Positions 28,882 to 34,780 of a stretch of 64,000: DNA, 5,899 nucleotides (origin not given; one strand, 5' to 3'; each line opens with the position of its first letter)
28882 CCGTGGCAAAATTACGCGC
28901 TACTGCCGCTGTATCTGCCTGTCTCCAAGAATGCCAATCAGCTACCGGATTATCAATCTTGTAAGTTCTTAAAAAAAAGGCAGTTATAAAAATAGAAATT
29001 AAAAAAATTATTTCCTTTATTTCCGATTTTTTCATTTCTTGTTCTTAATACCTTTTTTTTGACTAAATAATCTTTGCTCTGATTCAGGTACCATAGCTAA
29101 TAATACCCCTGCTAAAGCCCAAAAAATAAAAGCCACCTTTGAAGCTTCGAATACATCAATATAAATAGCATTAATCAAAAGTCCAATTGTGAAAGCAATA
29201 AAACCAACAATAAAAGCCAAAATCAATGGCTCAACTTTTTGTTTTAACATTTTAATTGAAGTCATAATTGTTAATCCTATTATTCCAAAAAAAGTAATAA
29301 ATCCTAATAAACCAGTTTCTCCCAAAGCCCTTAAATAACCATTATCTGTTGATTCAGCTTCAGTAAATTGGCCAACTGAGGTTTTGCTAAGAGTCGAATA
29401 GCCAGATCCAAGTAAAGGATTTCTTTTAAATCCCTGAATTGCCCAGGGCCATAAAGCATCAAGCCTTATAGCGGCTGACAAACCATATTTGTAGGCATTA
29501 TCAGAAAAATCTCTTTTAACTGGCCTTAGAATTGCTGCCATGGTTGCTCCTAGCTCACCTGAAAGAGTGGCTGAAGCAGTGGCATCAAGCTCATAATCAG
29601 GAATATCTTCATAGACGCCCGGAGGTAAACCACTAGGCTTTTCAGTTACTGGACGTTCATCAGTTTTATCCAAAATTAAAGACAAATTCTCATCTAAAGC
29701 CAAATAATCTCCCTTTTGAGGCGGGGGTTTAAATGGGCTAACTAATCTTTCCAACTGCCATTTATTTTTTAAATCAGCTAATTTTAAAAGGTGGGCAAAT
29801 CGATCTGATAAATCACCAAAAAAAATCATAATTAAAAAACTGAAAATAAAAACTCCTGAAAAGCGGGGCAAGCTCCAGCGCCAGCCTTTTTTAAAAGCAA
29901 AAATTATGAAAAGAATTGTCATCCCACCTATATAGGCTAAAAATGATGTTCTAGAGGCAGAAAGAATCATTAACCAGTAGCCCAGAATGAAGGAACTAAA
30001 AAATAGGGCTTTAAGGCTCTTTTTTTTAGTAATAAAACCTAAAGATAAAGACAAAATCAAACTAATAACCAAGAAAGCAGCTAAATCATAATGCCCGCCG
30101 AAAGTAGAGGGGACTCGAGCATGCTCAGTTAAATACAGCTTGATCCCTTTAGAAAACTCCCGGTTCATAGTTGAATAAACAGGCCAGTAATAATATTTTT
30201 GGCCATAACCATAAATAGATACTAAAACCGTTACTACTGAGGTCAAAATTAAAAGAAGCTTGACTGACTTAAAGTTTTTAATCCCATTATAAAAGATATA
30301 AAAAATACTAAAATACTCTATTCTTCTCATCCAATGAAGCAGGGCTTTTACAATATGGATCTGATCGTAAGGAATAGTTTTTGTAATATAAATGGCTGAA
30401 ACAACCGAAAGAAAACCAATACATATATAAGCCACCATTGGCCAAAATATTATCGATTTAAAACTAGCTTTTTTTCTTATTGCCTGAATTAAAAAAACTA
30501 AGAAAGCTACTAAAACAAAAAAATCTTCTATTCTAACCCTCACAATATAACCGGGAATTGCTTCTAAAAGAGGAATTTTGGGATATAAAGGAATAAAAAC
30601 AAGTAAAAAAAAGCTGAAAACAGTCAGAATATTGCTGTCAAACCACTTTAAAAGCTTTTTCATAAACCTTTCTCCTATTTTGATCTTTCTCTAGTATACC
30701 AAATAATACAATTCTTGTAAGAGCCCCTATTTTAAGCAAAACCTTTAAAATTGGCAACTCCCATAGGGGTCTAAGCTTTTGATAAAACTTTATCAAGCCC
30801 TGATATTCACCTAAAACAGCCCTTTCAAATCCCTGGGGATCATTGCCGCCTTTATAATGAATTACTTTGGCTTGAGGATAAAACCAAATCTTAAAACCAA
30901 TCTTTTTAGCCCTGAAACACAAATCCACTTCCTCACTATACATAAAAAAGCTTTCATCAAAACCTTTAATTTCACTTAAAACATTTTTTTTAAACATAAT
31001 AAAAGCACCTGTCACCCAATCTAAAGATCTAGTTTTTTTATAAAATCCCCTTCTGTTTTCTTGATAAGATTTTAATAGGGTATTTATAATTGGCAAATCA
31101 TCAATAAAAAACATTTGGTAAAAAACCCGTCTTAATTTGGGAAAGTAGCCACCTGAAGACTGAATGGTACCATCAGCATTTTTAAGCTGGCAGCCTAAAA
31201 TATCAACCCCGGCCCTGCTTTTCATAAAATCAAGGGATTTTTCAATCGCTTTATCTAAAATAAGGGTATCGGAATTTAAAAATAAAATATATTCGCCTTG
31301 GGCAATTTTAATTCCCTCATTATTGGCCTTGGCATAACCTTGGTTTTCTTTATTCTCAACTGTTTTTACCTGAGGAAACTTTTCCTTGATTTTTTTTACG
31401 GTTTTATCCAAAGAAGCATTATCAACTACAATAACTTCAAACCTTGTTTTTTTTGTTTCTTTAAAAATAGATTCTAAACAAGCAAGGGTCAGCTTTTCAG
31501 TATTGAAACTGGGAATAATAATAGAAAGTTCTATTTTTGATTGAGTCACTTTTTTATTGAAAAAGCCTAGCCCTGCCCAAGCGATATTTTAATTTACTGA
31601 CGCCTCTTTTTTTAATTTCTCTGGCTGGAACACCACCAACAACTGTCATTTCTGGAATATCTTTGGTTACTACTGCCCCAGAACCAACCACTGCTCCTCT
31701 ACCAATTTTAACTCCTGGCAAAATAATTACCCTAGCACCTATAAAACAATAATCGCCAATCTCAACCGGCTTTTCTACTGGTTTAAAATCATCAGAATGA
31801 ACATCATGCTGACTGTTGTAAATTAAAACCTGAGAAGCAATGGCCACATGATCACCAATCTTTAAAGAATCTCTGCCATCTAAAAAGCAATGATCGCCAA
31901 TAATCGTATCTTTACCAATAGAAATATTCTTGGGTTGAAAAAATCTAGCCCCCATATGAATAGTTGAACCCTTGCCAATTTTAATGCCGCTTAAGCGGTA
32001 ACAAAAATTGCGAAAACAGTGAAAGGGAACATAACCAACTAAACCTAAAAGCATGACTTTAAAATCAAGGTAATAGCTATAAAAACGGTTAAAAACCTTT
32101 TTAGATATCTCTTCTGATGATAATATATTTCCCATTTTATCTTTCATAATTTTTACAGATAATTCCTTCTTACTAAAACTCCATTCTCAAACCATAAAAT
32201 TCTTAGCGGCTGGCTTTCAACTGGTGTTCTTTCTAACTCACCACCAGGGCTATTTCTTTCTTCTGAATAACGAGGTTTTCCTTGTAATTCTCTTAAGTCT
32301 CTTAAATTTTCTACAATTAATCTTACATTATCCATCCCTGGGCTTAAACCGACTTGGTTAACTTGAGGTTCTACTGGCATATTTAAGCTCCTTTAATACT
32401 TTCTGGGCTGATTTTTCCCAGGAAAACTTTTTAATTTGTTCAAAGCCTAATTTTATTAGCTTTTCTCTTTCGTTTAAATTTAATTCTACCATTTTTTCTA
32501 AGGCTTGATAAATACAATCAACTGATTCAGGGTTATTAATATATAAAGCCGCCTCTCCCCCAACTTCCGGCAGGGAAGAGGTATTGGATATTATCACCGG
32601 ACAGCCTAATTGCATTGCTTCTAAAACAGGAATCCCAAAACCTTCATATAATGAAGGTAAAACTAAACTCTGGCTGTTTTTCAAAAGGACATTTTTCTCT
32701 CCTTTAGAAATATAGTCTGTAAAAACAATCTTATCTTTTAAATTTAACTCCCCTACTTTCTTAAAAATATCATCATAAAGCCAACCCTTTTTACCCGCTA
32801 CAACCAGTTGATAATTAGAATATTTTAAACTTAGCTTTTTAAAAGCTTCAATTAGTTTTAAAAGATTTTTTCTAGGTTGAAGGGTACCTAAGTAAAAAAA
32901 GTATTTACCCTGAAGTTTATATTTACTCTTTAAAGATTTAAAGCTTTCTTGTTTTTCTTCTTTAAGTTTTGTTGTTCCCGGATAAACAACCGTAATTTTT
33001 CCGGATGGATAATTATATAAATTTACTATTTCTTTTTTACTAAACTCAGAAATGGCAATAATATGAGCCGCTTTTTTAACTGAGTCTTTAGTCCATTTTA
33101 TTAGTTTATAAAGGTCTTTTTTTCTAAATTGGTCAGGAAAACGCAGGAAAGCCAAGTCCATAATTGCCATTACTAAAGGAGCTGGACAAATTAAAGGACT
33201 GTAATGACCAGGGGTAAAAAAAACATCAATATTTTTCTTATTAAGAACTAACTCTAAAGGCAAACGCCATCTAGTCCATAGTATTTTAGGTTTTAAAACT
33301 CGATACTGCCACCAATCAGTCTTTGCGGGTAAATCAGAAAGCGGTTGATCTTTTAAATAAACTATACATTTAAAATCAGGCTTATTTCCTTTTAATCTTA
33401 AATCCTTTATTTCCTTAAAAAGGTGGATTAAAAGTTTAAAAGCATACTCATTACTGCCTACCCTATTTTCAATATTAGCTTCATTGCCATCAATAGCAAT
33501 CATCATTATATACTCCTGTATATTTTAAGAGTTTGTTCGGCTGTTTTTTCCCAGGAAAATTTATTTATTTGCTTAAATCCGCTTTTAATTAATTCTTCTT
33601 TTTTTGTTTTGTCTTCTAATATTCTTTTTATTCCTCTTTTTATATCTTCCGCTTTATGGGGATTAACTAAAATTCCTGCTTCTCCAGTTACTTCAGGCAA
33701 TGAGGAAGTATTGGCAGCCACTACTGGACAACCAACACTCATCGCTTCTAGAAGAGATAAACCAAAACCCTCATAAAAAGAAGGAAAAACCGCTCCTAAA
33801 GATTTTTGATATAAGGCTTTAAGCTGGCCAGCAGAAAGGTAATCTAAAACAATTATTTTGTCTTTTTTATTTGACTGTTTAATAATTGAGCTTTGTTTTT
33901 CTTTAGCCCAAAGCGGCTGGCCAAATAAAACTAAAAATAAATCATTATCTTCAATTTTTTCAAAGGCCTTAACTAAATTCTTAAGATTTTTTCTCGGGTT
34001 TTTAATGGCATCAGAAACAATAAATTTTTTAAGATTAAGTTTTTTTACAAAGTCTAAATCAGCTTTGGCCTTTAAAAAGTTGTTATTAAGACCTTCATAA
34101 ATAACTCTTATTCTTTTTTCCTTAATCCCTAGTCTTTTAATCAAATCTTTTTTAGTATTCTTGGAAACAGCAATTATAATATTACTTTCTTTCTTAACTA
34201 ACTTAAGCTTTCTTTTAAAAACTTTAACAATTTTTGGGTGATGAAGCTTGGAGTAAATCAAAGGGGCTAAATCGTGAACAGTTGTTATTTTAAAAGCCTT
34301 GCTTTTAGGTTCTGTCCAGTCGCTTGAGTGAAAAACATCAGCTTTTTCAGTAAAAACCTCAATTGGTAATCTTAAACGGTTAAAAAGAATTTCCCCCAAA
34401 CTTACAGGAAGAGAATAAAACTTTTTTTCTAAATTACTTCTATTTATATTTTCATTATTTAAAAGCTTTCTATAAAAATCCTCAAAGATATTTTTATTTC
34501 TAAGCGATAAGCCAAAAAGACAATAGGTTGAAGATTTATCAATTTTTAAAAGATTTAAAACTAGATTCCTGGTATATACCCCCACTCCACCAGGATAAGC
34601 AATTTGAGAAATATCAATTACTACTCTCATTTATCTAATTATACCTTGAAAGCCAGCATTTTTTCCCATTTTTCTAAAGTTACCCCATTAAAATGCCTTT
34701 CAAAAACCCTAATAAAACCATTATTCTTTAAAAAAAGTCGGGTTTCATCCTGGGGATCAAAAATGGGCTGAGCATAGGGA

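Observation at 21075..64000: A glycan-assembly super-locus of more than 43 kb with an unusual density of GT-C membrane glycosyltransferases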

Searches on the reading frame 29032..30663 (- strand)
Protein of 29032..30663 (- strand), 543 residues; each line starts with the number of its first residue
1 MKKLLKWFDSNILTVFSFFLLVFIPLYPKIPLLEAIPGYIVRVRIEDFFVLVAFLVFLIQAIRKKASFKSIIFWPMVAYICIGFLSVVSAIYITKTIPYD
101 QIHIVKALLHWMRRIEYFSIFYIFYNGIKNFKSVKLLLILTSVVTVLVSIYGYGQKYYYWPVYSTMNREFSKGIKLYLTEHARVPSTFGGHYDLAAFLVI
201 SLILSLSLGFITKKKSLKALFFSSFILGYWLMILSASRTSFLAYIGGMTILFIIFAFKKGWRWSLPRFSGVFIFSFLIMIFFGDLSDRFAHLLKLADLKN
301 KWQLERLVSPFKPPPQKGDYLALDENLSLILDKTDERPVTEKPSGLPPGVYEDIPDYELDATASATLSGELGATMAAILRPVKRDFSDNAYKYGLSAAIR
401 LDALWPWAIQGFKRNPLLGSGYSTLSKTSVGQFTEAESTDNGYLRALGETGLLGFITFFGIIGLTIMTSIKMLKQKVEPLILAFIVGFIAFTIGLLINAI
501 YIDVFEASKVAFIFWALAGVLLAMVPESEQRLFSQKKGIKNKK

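Call 4: search_protein_families(library=pfam, proteins=[window:29032-30663:-], max_evalue=0.01)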
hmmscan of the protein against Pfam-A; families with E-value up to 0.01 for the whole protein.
window:29032-30663:- (543 aa): 1 family
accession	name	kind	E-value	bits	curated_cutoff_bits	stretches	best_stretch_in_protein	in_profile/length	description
PF04932.20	Wzy_C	-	3.9e-09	36.9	31.7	1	387-459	71-149/149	O-Antigen ligase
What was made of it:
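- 29032..30663 (-): Wzy_C-family polytopic protein (polymerase, ligase or O-oligosaccharyltransferase; subtype undetermined). Overlaps GT-C 1 by 4 nt. Wzy_C E 3.9e-9, above the gathering score (call 4).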

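Call 14: search_protein_families(library=ncbifam, proteins=[window:29032-30663:-], max_evalue=1)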
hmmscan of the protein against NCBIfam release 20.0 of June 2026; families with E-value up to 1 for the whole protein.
window:29032-30663:- (543 aa): 1 family
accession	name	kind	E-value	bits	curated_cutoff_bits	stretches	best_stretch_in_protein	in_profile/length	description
TIGR00947.1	2A73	equivalog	1.4e-07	30.8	366.4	2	49-267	45-254/425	IctB family putative bicarbonate transporter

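Call 68: search_solved_structures(query=window:29032-30663:-, max_evalue=1)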
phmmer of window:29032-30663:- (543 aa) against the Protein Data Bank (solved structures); distinct sequences matched with E-value up to 1: 0.
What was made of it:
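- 29032..30663 (-): No PDB sequence match (call 68).
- On Wzx/Wzy-dependent glycan pathway: A Wzy_C-domain protein is present (call 4), but polymerase, ligase and O-OTase cannot be told apart (call 68).
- The Wzy_C subtype cannot be told from sequence, and there is no PDB sequence match (call 68).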

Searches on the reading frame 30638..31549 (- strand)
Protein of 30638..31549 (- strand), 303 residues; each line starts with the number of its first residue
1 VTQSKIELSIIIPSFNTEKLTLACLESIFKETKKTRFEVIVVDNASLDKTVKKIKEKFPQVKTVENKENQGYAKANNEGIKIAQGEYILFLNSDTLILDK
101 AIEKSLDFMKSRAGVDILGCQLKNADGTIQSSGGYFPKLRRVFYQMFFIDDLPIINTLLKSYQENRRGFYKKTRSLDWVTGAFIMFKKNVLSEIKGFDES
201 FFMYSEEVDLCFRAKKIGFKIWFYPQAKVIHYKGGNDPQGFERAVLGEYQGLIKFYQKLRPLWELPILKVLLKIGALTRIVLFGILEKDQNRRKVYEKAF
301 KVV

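Call 5: search_protein_families(library=pfam, proteins=[window:30638-31549:-], max_evalue=0.01)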
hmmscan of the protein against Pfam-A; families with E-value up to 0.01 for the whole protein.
window:30638-31549:- (303 aa): 5 families
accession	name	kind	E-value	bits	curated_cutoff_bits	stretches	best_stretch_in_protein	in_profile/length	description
PF00535.33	Glycos_transf_2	-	5.4e-28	98.5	23.3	1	9-132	1-127/168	Glycosyl transferase family 2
PF13641.12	Glyco_tranf_2_3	-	2.6e-19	70.6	27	1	8-239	3-218/230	Glycosyltransferase like family 2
PF10111.15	Glyco_tranf_2_2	-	4.2e-11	43.3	27.3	1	9-236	1-219/276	Glycosyltransferase like family 2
PF13632.12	Glyco_trans_2_3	-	1.7e-07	31.7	27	1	87-229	1-121/198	Glycosyl transferase family group 2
PF13712.12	Glyco_tranf_2_5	-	0.0003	21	27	1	63-229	32-185/210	Glycosyltransferase like family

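Call 46: search_protein_families(library=ncbifam, proteins=[window:30638-31549:-], max_evalue=0.01)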
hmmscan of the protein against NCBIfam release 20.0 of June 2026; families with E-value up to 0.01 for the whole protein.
window:30638-31549:- (303 aa): 26 families (the best 25 are shown)
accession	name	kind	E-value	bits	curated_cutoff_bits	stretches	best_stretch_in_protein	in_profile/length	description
NF041875.1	EPS_EpsD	equivalog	4.2e-24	85.6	370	2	8-119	1-114/325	exopolysaccharide biosynthesis glycosyltransferase EpsD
TIGR03965.1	mycofact_glyco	equivalog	2.1e-22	79.6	280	2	5-99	73-169/467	mycofactocin biosynthesis glycosyltransferase MftF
NF007482.0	PRK10073.1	equivalog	1.8e-19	69.9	423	1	1-121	1-121/334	glycosyltransferase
NF047683.1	TeichurnBiosyTuaG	equivalog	1.3e-18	67.6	400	1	1-113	1-115/252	teichuronic acid biosynthesis protein TuaG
TIGR03937.1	PgaC_IcaA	equivalog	1.4e-17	63.7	422.3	1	7-110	46-151/407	poly-beta-1,6-N-acetyl-D-glucosamine synthase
NF038302.1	EPS_HpsE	equivalog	1.1e-16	60.7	300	1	6-123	1-125/307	hormogonium polysaccharide biosynthesis glycosyltransferase HpsE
TIGR04283.1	glyco_like_mftF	equivalog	3.2e-15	56.3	182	1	8-111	1-100/221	TIGR04283 family arsenosugar biosynthesis glycosyltransferase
TIGR01556.1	rhamnosyltran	subfamily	3.2e-15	56.1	200.55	1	22-234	7-203/281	rhamnosyltransferase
NF038299.1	EPS_HpsN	equivalog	2.4e-14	53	425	1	8-232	3-221/317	hormogonium polysaccharide biosynthesis glycosyltransferase HpsN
TIGR03111.1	glyc2_xrt_Gpos1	hypoth_equivalog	4.3e-14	52.2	363.95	1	7-216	50-250/439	TIGR03111 family XrtG-associated glycosyltransferase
NF050050.1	ProtGlycPglI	equivalog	1.5e-12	47.5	500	1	7-130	3-128/306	GalNAc(5)-diNAcBac-PP-undecaprenol beta-1,3-glucosyltransferase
NF053739.1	GlytfEpsEBac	equivalog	1.9e-12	46.7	450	1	8-125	3-123/265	glycosyltransferase EpsE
NF041394.1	GtaseAglG_Halo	equivalog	3.5e-11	42.9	440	1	8-116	3-114/304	glucosyl-dolichyl phosphate glucuronosyltransferase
TIGR04242.1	nodulat_NodC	equivalog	6.8e-11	41.8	550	1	7-115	49-162/395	chitooligosaccharide synthase NodC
TIGR04195.1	S_glycosyl_SunS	equivalog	8.4e-09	34.7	350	1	12-99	63-146/421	SunS family peptide S-glycosyltransferase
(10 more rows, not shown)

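Call 47: search_solved_structures(query=window:30638-31549:-, max_evalue=0.01)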
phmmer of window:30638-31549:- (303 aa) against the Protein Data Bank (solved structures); distinct sequences matched with E-value up to 0.01: 30.
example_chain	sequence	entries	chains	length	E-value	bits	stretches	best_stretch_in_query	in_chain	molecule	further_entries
2z87_A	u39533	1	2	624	2.9e-16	62.9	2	8-133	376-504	Chondroitin synthase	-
2z86_A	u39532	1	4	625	3e-16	62.9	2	8-133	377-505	Chondroitin synthase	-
5tze_C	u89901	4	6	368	7e-13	51.8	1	7-127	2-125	Glycosyl transferase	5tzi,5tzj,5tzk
5tz8_A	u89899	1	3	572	1.5e-12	50.7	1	7-127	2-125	Glycosyl transferase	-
6p61_A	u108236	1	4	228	6.6e-12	48.6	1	8-121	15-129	Glycosyltransferase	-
6h1j_A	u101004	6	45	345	5.2e-11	45.7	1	7-119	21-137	Probable ss-1,3-N-acetylglucosaminyltransferase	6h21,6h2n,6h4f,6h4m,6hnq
5hea_A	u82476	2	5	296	1.4e-10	44.3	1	8-122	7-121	Putative glycosyltransferase (GalT1)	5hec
8bz8_A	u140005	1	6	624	5.8e-10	42.2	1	5-117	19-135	Glycosyltransferase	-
8bz4_A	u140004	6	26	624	5.8e-10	42.2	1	5-117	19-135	Glycosyltransferase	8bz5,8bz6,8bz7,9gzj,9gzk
3bcv_A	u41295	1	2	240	9.3e-10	41.6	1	7-97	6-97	Putative glycosyltransferase protein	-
9omm_A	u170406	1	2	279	1.7e-08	37.5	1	6-137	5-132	Glycosyltransferase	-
9omh_A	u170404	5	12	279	1.7e-08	37.5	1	6-137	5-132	Glycosyltransferase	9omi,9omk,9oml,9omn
9omj_A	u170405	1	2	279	2.1e-08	37.1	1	6-137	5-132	Glycosyltransferase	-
3l7j_A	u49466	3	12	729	3.1e-07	33.3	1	7-107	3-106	Teichoic acid biosynthesis protein F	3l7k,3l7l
3l7i_A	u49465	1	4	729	3.1e-07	33.3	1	7-107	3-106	Teichoic acid biosynthesis protein F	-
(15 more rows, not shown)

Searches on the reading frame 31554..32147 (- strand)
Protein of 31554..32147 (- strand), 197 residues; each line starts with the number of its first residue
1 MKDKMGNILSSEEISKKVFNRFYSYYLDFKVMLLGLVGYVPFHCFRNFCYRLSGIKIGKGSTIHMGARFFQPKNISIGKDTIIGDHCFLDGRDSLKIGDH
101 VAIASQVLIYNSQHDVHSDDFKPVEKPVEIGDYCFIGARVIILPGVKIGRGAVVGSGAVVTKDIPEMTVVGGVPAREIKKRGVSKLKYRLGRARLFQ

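Call 5: search_protein_families(library=pfam, proteins=[window:31554-32147:-], max_evalue=0.01)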
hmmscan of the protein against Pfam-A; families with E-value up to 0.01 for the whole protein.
window:31554-32147:- (197 aa): 3 families
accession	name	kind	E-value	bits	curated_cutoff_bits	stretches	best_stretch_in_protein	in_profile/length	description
PF00132.30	Hexapep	-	3.8e-19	68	27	1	128-162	2-36/36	Bacterial transferase hexapeptide (six repeats)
PF14602.12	Hexapep_2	-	8.3e-14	51.5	27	1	127-162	1-34/34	Hexapeptide repeat of succinyl-transferase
PF25084.1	LbH_EIF2B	-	1.5e-05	25.4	54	1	73-163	20-102/105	EIF2B subunit epsilon LbH domain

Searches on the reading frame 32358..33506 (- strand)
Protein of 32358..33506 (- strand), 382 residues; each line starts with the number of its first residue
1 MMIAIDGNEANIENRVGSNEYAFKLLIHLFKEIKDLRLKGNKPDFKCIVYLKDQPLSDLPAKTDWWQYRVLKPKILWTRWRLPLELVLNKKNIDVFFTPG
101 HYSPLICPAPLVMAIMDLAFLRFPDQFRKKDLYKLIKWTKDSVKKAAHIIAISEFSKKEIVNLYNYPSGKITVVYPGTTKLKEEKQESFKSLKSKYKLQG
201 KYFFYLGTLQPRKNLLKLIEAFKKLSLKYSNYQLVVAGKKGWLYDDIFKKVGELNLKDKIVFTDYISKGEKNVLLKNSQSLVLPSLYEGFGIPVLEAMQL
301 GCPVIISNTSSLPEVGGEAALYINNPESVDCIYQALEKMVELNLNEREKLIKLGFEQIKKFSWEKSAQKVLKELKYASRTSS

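Call 5: search_protein_families(library=pfam, proteins=[window:32358-33506:-], max_evalue=0.01)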
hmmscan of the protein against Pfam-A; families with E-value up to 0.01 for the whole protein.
window:32358-33506:- (382 aa): 5 families
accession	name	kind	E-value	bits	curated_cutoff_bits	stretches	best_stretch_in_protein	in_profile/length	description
PF00534.26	Glycos_transf_1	-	1.5e-31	109.6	26.4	1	197-353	12-168/172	Glycosyl transferases group 1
PF13692.12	Glyco_trans_1_4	-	7e-23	81.9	27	1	201-340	2-140/142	Glycosyl transferases group 1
PF20706.3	GT4-conflict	-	1.2e-08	34.9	26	1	143-312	144-316/385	Family 4 Glycosyltransferase in conflict systems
PF13439.12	Glyco_transf_4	-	2.1e-08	34.8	28.5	1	79-177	59-165/170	Glycosyltransferase Family 4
PF08974.15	DUF1877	-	0.0044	17.6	22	0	135-197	84-144/163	Domain of unknown function (DUF1877)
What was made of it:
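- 30638..34630 (-): GT2 (30638-31549), LbH acyltransferase (31554-32147), GT4 (32358-33506), GT4 (33506-34630). Pfam (call 5).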

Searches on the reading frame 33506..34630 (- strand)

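Call 5: search_protein_families(library=pfam, proteins=[window:33506-34630:-], max_evalue=0.01)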
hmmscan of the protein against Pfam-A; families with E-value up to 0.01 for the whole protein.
window:33506-34630:- (374 aa): 5 families
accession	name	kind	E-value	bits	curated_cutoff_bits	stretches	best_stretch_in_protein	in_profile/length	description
PF00534.26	Glycos_transf_1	-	3.5e-31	108.5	26.4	1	202-353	16-171/172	Glycosyl transferases group 1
PF13692.12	Glyco_trans_1_4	-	2.5e-24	86.6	27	1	210-340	11-142/142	Glycosyl transferases group 1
PF13439.12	Glyco_transf_4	-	8.2e-14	52.4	28.5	1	14-182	2-167/170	Glycosyltransferase Family 4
PF20706.3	GT4-conflict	-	3.4e-09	36.6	26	1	196-364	194-382/385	Family 4 Glycosyltransferase in conflict systems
PF13524.12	Glyco_trans_1_2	-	0.00018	21.9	25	1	258-368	28-143/144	Glycosyl transferase-like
